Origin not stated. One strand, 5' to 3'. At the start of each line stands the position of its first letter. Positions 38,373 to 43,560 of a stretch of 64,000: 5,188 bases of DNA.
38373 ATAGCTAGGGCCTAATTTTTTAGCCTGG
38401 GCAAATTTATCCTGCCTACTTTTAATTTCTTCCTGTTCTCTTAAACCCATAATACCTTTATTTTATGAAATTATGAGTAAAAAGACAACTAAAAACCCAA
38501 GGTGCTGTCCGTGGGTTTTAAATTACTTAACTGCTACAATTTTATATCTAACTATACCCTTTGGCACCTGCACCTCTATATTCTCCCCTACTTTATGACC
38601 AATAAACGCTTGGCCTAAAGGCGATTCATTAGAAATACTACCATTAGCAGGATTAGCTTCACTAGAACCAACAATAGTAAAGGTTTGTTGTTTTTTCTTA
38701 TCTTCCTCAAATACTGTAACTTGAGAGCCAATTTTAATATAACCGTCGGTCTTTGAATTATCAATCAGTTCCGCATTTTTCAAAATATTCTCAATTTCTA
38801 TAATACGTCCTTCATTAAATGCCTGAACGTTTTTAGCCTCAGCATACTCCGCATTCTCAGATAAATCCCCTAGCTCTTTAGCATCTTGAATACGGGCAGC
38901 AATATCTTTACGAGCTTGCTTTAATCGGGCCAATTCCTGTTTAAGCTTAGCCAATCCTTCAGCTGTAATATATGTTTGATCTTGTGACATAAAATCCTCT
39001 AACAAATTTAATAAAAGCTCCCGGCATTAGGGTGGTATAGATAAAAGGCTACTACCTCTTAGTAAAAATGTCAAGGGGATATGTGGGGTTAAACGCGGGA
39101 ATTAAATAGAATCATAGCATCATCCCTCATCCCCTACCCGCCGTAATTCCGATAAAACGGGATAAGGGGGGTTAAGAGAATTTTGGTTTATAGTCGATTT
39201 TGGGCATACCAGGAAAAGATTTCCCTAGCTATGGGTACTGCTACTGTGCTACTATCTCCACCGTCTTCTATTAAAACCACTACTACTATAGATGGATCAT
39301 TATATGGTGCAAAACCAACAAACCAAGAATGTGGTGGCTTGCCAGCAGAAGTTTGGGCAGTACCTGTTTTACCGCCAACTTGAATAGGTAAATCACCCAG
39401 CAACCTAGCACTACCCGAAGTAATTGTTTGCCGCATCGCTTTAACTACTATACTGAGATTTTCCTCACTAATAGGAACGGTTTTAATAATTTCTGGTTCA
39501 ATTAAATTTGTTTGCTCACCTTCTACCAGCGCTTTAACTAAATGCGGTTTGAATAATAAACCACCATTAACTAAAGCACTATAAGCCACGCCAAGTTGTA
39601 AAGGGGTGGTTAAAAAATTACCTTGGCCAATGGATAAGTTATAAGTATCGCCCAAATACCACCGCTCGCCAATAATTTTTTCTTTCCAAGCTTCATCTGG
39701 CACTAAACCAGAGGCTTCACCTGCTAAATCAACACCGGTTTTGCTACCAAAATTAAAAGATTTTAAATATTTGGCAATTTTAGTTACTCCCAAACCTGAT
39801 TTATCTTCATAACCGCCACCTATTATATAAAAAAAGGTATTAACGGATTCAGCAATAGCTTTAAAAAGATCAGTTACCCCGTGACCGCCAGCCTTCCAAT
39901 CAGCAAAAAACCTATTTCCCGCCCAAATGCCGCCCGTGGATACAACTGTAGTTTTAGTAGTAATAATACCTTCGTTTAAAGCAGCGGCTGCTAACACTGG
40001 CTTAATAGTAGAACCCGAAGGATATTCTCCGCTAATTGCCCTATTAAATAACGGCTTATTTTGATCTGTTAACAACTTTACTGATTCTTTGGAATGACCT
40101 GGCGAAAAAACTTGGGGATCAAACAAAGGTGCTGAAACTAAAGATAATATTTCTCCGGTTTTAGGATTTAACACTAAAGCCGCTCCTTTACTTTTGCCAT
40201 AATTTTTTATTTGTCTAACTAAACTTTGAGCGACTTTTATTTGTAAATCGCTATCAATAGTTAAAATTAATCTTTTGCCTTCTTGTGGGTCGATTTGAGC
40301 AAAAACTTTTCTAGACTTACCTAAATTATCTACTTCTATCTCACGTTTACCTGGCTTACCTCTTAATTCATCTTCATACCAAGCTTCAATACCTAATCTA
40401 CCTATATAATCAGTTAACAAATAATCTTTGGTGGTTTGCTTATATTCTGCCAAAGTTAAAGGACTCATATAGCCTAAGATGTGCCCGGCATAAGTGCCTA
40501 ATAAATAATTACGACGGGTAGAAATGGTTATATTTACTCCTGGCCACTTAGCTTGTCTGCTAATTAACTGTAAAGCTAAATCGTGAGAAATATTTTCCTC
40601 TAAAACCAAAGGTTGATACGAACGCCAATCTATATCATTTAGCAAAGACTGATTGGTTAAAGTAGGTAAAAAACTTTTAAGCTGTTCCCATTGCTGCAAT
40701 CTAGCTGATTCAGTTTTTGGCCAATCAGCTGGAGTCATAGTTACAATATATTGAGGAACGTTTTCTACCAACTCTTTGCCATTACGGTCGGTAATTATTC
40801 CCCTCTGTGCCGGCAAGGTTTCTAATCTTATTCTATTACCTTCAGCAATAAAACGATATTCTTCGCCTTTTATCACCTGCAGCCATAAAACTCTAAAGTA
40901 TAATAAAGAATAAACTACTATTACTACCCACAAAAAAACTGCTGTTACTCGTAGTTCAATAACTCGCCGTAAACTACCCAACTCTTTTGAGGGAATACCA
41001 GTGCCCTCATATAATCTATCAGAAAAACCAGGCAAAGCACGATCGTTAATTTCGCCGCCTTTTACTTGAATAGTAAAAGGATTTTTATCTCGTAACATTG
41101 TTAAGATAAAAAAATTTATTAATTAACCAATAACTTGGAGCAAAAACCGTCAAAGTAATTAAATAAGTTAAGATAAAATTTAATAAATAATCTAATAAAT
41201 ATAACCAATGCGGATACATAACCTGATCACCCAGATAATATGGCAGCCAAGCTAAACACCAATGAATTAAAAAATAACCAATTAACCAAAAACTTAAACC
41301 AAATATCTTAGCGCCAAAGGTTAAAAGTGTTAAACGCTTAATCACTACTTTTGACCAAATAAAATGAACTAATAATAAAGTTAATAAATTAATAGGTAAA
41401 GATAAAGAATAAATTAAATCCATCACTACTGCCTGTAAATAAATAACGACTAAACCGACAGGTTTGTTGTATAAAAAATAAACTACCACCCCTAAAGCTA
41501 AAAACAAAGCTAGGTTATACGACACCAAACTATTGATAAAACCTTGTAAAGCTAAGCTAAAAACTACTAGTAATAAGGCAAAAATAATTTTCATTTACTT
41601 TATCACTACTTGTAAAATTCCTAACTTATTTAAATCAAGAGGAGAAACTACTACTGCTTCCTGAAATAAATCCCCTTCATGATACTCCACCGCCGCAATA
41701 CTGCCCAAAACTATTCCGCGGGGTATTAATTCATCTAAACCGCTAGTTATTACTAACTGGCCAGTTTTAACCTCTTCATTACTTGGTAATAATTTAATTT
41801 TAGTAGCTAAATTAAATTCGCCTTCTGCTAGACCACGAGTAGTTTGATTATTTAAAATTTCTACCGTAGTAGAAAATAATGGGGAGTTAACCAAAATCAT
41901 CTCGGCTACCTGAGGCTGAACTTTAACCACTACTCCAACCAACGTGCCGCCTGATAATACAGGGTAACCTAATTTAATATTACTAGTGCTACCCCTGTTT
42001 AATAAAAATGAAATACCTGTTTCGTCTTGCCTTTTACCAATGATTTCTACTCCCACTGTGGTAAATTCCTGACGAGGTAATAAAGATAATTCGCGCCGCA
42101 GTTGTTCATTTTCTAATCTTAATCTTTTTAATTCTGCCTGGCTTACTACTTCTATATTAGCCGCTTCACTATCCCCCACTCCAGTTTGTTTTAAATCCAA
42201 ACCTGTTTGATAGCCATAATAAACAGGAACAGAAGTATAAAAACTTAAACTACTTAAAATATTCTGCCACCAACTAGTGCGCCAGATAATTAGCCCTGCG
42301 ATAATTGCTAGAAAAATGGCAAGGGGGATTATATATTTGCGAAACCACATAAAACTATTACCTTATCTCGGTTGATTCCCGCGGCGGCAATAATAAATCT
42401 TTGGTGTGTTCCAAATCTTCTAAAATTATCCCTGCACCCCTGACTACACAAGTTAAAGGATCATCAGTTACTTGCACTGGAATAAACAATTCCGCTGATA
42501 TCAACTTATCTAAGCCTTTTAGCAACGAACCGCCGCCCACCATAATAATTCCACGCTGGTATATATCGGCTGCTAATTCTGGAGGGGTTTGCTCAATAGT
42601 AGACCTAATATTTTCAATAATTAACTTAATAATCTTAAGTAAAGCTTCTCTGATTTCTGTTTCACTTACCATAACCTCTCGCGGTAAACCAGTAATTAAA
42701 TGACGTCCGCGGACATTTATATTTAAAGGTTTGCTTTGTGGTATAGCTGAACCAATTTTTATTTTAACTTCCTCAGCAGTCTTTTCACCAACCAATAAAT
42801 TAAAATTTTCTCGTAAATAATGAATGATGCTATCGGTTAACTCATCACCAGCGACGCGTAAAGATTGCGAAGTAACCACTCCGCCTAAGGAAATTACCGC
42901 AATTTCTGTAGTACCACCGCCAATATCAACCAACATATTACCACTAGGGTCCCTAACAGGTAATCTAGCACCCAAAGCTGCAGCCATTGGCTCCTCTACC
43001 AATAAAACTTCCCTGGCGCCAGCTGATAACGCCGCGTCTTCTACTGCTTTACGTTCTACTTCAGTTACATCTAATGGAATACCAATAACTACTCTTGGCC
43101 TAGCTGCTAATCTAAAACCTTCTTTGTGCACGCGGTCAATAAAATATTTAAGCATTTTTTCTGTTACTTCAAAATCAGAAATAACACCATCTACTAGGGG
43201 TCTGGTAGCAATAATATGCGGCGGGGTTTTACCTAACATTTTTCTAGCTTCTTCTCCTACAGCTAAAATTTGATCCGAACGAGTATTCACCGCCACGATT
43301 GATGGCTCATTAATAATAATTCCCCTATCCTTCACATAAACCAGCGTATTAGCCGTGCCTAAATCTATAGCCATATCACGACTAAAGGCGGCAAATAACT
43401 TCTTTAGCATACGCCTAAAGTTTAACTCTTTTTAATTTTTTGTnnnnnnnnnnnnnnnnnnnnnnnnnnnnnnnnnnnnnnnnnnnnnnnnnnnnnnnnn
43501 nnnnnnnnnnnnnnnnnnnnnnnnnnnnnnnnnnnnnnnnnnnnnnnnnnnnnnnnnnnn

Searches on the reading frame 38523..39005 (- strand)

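Call 78: search_protein_families(library=pfam, proteins=[window:38523-39005:-])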
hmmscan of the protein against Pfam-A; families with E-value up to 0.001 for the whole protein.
window:38523-39005:- (160 aa): 2 families
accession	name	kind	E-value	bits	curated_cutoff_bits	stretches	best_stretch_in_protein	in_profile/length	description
PF01272.25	GreA_GreB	-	4.9e-26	91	26.9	1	87-160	3-76/77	Transcription elongation factor, GreA/GreB, C-term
PF03449.20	GreA_GreB_N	-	1e-23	83.8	24.5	1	12-79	2-70/71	Transcription elongation factor, N-terminal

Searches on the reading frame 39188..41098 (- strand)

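Call 78: search_protein_families(library=pfam, proteins=[window:39188-41098:-])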
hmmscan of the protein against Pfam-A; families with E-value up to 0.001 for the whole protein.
window:39188-41098:- (636 aa): 2 families
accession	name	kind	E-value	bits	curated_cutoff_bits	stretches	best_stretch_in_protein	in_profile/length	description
PF00905.27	Transpeptidase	-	6.2e-65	219.8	22.1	1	305-628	1-298/299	Penicillin binding protein transpeptidase domain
PF03717.20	PBP_dimer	-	5.9e-38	131.5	24.4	1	95-262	2-175/180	Penicillin-binding Protein dimerisation domain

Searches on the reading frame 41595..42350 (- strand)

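Call 78: search_protein_families(library=pfam, proteins=[window:41595-42350:-])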
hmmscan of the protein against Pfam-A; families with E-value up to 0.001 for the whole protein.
window:41595-42350:- (251 aa): 1 family
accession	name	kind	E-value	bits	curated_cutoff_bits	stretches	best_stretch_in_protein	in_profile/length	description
PF04085.20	MreC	-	1.6e-26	93.3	28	1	103-248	1-145/147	Rod shape-determining protein MreC, barrel core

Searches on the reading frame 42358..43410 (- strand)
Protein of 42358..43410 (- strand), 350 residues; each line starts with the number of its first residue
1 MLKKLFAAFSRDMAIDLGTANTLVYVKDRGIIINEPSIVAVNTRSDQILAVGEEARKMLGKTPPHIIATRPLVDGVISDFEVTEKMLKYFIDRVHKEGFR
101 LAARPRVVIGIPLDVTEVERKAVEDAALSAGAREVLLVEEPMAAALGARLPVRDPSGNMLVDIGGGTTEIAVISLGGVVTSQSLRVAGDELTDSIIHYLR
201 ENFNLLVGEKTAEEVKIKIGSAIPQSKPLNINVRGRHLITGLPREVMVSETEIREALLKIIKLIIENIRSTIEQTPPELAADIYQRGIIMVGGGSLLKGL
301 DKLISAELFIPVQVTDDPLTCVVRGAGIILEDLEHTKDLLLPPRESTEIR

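Call 5: search_protein_families(library=pfam, proteins=[window:42358-43410:-])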
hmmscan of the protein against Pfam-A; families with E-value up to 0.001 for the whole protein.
window:42358-43410:- (350 aa): 4 families
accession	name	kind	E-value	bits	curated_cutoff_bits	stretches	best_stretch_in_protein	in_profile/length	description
PF06723.19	MreB_Mbl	-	2.8e-142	473.8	27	1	11-336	2-325/327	MreB/Mbl protein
PF14450.12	FtsA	-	7.8e-14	52.6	31.8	1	159-315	1-110/127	Cell division protein FtsA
PF00022.25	Actin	-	4.1e-11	42.6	27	1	25-205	20-194/410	Actin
PF00012.26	HSP70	-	8.3e-11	41.2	20.6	1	107-328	136-370/599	Hsp70 protein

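Call 20: search_protein_families(library=ncbifam, proteins=[window:42358-43410:-])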
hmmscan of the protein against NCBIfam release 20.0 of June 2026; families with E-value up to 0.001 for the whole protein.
window:42358-43410:- (350 aa): 18 families
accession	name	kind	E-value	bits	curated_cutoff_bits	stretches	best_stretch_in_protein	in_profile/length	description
NF010539.0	PRK13927.1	subfamily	4.6e-149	495.9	293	1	6-338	2-334/339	rod shape-determining protein MreB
TIGR00904.1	mreB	subfamily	5.4e-142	472.8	365.75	1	9-336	1-332/334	MreB/Mrl family cell shape determining protein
NF010540.1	PRK13929.1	exception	2.7e-121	404.7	515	1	11-336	5-330/334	rod-share determining protein MreBH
NF053558.1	BeeR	equivalog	9.8e-25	87.3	530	1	50-308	53-308/349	BeeR family actin-like protein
NF040964.1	MamK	subfamily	1.2e-20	73.8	400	1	14-333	4-322/335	MamK family actin-like protein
TIGR01174.1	ftsA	equivalog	5e-15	55.5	175.85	1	156-315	196-345/371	cell division protein FtsA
TIGR01991.1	HscA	equivalog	1.4e-13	50.3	708.55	1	73-333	101-362/600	Fe-S protein assembly chaperone HscA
NF011660.0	PRK15080.1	equivalog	5.8e-13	48.7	182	1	73-184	65-169/277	ethanolamine utilization protein EutJ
NF003520.0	PRK05183.1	subfamily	1.5e-12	46.7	620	1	73-333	121-382/621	Fe-S protein assembly chaperone HscA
NF002399.0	PRK01433.1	equivalog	9.6e-11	41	743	1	105-337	142-363/595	Fe-S protein assembly chaperone HscA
NF009947.0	PRK13411.1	equivalog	1.2e-10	40.1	1002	1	106-204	135-239/662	molecular chaperone DnaK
TIGR02350.1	prok_dnaK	equivalog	6.7e-10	38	822.55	1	107-204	133-236/596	molecular chaperone DnaK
TIGR02529.1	EutJ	subfamily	2.6e-09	36.9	152.1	1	72-196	31-148/239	ethanolamine utilization protein EutJ family protein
NF001413.0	PRK00290.1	equivalog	3.3e-09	35.6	648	1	107-204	136-237/625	molecular chaperone DnaK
NF009946.0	PRK13410.1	equivalog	8e-09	34.2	1019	1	106-204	137-240/669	molecular chaperone DnaK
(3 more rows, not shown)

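Call 22: search_solved_structures(query=window:42358-43410:-, max_evalue=0.00001, show_alignments=0)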
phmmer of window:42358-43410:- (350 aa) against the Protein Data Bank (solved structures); distinct sequences matched with E-value up to 0.00001: 51.
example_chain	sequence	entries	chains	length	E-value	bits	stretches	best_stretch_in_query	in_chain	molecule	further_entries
8azg_M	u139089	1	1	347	1.3e-112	379.4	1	5-335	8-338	Cell shape-determining protein MreB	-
7zpt_M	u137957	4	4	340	3.2e-112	378.1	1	6-335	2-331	Cell shape-determining protein MreB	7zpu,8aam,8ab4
1jce_A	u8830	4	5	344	6e-107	360.8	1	10-337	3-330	ROD SHAPE-DETERMINING PROTEIN MREB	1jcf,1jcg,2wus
4cze_A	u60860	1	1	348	4.5e-105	354.6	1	9-338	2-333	ROD SHAPE-DETERMINING PROTEIN MREB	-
4czf_A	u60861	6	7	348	6.8e-105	354.1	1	9-338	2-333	ROD SHAPE-DETERMINING PROTEIN MREB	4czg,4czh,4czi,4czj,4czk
4czl_A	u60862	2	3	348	1.8e-104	352.6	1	9-338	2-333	ROD SHAPE-DETERMINING PROTEIN MREB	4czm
7bvy_A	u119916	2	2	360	2.1e-77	263.7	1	13-330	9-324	Cell shape determining protein MreB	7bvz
7e1c_A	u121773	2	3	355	2.1e-62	214.4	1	13-326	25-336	Cell shape-determining protein MreB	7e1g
8r2n_A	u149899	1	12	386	5.9e-13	51.9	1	68-308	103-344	Actin/actin family protein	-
2v7y_A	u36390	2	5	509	1.5e-09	40.7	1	10-205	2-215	CHAPERONE PROTEIN DNAK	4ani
5obx_A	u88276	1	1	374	3.4e-08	36.3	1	13-310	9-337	Chaperone protein DnaK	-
5obw_A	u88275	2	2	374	3.5e-08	36.3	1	14-311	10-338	Chaperone protein DnaK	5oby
5obu_A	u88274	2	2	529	1.1e-07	34.6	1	14-305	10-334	Chaperone protein DnaK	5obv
8w1m_A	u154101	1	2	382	1.4e-07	34.3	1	51-303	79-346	Chaperone protein DnaK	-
9h0c_A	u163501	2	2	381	1.5e-07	34.2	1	106-216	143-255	Endoplasmic reticulum chaperone BiP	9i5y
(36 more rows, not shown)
